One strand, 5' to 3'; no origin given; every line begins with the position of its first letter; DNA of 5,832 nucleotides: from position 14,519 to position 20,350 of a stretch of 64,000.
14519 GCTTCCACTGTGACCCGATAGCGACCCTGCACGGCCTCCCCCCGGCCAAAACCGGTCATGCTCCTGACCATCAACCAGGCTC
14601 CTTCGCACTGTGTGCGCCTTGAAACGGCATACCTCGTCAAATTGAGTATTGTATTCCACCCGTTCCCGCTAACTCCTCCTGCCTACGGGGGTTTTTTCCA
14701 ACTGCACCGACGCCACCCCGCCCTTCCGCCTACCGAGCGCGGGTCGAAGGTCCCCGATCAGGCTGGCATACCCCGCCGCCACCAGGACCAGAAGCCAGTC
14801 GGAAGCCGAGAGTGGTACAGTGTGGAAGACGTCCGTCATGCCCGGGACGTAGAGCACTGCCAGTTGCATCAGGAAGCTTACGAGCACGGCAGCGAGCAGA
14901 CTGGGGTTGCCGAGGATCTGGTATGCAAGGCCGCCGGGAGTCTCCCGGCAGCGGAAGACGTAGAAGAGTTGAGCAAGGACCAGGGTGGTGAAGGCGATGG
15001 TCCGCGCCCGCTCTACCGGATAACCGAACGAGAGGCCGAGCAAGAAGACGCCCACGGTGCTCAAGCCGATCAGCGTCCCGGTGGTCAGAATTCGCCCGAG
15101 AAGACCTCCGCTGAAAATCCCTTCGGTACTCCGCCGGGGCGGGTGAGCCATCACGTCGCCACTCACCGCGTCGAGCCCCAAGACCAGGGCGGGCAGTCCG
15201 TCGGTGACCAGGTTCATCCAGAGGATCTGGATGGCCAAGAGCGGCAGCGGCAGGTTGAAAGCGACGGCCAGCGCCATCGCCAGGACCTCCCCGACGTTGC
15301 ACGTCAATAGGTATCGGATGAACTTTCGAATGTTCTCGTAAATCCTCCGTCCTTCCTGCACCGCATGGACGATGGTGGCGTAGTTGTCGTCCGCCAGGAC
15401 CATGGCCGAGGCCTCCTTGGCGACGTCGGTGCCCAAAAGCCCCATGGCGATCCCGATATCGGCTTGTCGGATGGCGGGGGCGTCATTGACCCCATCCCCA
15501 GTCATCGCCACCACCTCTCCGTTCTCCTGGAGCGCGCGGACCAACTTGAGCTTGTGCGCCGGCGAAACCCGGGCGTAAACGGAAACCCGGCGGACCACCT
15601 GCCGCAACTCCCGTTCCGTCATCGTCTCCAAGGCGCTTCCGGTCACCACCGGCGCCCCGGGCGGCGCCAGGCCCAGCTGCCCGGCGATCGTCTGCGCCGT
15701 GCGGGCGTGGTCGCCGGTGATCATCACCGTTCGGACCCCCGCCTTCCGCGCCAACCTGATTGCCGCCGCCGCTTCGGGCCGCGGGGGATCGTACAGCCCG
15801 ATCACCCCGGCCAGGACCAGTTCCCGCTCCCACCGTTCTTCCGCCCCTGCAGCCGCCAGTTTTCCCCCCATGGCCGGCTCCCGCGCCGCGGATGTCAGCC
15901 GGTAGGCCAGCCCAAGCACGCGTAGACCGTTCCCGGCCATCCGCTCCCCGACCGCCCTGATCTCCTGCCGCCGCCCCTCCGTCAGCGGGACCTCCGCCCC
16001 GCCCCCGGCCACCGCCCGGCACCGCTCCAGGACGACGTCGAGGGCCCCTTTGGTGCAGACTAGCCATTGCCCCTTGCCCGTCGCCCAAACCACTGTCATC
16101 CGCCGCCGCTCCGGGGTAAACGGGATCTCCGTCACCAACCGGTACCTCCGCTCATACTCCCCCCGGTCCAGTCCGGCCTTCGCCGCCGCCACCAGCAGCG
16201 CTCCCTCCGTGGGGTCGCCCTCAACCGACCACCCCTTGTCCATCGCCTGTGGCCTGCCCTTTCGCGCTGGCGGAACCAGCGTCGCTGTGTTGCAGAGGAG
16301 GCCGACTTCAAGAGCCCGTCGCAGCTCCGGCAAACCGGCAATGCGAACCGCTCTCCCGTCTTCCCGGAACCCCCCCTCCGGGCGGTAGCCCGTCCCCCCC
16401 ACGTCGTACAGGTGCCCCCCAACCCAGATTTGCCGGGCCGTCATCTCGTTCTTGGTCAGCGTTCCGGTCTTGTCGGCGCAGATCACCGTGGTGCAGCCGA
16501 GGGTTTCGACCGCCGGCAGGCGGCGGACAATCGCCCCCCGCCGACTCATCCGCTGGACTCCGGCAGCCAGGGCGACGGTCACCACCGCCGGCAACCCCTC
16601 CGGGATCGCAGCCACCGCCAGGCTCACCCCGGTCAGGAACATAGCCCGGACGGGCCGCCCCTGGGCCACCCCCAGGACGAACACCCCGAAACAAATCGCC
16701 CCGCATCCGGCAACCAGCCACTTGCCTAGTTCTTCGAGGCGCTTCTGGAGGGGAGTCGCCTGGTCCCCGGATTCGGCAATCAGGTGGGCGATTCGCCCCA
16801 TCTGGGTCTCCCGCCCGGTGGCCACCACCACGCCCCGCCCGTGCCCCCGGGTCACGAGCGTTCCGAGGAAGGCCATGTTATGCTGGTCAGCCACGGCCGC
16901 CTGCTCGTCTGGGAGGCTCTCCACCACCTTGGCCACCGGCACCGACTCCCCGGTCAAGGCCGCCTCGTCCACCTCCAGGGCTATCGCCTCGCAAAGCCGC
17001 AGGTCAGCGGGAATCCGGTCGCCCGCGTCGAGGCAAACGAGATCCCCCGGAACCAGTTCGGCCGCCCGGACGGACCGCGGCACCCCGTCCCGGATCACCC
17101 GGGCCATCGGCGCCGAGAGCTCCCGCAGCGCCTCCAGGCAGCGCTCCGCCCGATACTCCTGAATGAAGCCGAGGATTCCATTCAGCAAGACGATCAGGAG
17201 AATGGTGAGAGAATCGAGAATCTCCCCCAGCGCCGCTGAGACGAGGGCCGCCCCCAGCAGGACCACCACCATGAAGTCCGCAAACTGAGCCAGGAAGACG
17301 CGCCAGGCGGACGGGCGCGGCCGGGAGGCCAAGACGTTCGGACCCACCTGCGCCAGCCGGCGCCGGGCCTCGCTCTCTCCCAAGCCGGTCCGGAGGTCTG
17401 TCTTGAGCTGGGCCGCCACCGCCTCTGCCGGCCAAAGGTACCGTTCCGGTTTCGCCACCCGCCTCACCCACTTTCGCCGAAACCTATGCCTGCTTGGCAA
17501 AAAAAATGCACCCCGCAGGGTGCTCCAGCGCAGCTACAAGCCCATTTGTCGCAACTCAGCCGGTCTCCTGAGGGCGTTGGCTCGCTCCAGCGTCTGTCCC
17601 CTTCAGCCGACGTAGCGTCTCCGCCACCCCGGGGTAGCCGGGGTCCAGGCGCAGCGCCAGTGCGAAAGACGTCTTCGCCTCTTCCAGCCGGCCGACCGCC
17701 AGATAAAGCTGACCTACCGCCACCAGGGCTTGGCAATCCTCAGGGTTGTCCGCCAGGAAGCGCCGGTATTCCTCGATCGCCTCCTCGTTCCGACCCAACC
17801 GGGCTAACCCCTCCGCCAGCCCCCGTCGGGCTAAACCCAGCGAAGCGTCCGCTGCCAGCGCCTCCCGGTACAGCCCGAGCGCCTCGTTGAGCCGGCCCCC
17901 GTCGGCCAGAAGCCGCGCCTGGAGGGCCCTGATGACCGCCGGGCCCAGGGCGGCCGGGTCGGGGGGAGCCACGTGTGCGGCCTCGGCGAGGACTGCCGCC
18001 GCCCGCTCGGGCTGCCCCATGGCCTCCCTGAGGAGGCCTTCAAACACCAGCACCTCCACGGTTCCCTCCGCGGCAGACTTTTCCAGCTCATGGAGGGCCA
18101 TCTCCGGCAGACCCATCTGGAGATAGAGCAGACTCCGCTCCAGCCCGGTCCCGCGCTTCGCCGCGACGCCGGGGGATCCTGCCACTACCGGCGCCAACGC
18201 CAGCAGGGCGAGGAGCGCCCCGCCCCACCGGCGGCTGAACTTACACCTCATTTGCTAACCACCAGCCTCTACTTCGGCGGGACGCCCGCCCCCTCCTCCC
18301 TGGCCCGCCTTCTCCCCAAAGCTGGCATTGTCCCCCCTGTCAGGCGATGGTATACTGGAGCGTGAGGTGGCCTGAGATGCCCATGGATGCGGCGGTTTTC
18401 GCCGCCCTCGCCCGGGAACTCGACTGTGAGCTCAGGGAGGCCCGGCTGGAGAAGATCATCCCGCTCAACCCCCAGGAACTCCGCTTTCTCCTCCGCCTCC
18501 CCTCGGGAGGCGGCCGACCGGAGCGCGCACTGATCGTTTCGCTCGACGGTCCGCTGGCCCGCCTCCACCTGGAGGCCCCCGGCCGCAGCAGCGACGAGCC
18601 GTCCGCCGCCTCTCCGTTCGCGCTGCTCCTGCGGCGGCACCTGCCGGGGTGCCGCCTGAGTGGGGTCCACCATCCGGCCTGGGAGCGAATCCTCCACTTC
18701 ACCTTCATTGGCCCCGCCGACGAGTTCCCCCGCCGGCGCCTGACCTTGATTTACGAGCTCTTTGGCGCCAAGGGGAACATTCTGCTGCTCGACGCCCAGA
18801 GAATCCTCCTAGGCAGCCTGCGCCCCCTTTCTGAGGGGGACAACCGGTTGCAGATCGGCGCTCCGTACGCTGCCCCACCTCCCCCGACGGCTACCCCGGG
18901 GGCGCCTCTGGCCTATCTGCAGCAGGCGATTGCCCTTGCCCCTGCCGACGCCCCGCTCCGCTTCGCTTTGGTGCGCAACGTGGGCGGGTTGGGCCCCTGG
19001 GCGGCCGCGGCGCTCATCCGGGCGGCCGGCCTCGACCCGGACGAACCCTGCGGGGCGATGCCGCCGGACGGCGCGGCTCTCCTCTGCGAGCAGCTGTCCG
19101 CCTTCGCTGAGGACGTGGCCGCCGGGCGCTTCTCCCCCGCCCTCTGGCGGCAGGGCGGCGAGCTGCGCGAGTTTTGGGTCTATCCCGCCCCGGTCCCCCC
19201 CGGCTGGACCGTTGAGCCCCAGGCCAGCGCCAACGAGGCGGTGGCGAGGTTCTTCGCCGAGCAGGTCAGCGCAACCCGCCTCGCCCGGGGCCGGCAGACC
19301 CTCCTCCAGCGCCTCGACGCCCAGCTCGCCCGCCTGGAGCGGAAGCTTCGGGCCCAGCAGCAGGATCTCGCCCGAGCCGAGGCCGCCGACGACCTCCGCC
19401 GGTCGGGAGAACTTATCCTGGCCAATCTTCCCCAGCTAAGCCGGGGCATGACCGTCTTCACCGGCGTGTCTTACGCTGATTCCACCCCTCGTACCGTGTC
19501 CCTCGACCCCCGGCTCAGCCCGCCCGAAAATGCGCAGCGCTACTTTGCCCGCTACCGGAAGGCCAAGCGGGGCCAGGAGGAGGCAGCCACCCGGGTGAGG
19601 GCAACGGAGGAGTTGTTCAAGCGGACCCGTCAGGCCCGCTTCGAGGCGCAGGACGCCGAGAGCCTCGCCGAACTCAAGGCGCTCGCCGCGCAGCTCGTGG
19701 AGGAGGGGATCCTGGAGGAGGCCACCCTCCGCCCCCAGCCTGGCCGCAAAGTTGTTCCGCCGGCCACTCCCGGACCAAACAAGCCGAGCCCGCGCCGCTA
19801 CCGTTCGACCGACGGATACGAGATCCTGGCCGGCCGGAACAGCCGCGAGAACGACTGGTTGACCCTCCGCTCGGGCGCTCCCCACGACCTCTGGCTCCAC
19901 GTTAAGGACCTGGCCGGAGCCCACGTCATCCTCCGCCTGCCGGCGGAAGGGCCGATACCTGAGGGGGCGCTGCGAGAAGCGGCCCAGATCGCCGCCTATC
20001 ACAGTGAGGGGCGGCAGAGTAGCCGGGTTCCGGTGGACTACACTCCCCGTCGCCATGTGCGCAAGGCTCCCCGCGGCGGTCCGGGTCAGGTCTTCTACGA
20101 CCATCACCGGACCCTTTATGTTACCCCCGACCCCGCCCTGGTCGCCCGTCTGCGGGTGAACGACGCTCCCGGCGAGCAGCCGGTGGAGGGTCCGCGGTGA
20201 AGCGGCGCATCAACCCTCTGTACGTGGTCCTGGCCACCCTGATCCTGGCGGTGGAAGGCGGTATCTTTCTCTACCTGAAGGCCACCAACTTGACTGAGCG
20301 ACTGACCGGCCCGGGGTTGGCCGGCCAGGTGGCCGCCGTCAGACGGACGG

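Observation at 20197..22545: Membrane-anchored octaheme c-type cytochrome with a carboxypeptidase-regulatory-like N-domain in a sporulating Firmicute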

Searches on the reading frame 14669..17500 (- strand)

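Call 31: search_protein_families(library=pfam, proteins=[window:14669-17500:-], max_evalue=0.00001)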
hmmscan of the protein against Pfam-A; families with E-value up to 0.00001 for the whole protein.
window:14669-17500:- (943 aa): 6 families
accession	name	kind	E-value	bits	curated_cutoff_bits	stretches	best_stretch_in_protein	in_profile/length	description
PF00122.25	E1-E2_ATPase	-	2.4e-54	184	28.1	1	127-321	1-181/181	E1-E2 ATPase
PF00689.26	Cation_ATPase_C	-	1.5e-50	171.8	27.3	1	751-918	1-171/175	Cation transporting ATPase, C-terminus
PF00702.32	Hydrolase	-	1.1e-21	78.5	26.4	1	545-681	72-191/191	haloacid dehalogenase-like hydrolase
PF00690.31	Cation_ATPase_N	-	2e-20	72.7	20.4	1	24-88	5-69/69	Cation transporter/ATPase, N-terminus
PF13246.12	Cation_ATPase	-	5.2e-20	71.7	21.7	1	402-496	2-90/91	Cation transport ATPase (P-type)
PF12710.13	HAD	-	1.1e-06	29.7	27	1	543-678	55-189/189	haloacid dehalogenase-like hydrolase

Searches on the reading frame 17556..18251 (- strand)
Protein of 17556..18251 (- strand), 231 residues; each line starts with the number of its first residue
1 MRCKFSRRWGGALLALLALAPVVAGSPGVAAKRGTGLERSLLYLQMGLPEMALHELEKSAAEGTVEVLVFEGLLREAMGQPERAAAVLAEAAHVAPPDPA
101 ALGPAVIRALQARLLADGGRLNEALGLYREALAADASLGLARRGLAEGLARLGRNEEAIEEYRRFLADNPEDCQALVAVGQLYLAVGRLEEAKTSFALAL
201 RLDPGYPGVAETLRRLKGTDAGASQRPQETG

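Call 31: search_protein_families(library=pfam, proteins=[window:17556-18251:-], max_evalue=0.00001)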
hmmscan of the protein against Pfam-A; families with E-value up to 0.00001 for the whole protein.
window:17556-18251:- (231 aa): 10 families
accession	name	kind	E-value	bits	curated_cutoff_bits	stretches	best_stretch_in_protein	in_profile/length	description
PF07719.23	TPR_2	-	5.3e-15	54.7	27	0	174-205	2-33/34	Tetratricopeptide repeat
PF13181.12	TPR_8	-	2.7e-12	46.2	25.7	0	175-205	3-33/34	Tetratricopeptide repeat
PF13432.12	TPR_16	-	1.5e-11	44.9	32.7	1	145-207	3-65/65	Tetratricopeptide repeat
PF13428.12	TPR_14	-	6.5e-11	42.2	23.5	0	142-172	4-34/44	Tetratricopeptide repeat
PF13414.12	TPR_11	-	1.4e-09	37.9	26.8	0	152-187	7-42/42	TPR repeat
PF14559.12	TPR_19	-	2.9e-08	34.4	25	0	151-210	3-62/68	Tetratricopeptide repeat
PF13176.12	TPR_7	-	3.4e-08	33.4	27.9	0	175-204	1-32/36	Tetratricopeptide repeat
PF13424.12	TPR_12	-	1.4e-07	32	30.1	0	143-203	7-75/77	Tetratricopeptide repeat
PF00515.34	TPR_1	-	3.8e-07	30.1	27.8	0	179-206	7-34/34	Tetratricopeptide repeat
PF24575.1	TPR_Slam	-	1.2e-06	29.3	35.2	0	107-149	49-91/104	Surface lipoprotein assembly modifier, N-terminal TPR repeats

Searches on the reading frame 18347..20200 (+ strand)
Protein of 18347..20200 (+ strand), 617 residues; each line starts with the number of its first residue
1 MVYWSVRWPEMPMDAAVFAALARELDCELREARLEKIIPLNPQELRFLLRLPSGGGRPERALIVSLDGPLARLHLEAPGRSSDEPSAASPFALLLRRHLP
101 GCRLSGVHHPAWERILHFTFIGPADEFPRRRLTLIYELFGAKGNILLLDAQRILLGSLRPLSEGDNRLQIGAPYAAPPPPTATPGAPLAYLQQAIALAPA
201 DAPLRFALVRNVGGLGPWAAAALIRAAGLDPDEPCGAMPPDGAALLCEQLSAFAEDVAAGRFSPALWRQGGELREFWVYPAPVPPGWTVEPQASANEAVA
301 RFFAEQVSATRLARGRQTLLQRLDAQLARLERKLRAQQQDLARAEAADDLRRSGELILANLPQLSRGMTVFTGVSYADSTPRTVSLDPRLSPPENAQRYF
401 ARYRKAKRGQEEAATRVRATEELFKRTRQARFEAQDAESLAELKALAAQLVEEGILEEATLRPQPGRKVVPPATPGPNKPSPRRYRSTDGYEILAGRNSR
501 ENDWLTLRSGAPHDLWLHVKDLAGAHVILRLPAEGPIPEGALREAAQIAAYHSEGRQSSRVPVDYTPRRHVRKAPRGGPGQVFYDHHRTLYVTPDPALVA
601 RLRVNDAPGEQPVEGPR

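Call 31: search_protein_families(library=pfam, proteins=[window:18347-20200:+], max_evalue=0.00001)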
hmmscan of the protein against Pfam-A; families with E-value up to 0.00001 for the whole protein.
window:18347-20200:+ (617 aa): 3 families
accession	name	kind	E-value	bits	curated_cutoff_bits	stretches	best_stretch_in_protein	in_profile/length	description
PF05833.16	NFACT_N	-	4e-75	253.8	31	1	14-462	1-449/456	NFACT N-terminal and middle domains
PF05670.18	NFACT-R_1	-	1.4e-14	55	29.8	1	484-577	4-99/112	NFACT protein RNA binding domain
PF18297.6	NFACT-R_2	-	3.4e-06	27.6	26.9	0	483-570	2-84/104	NFACT protein RNA binding domain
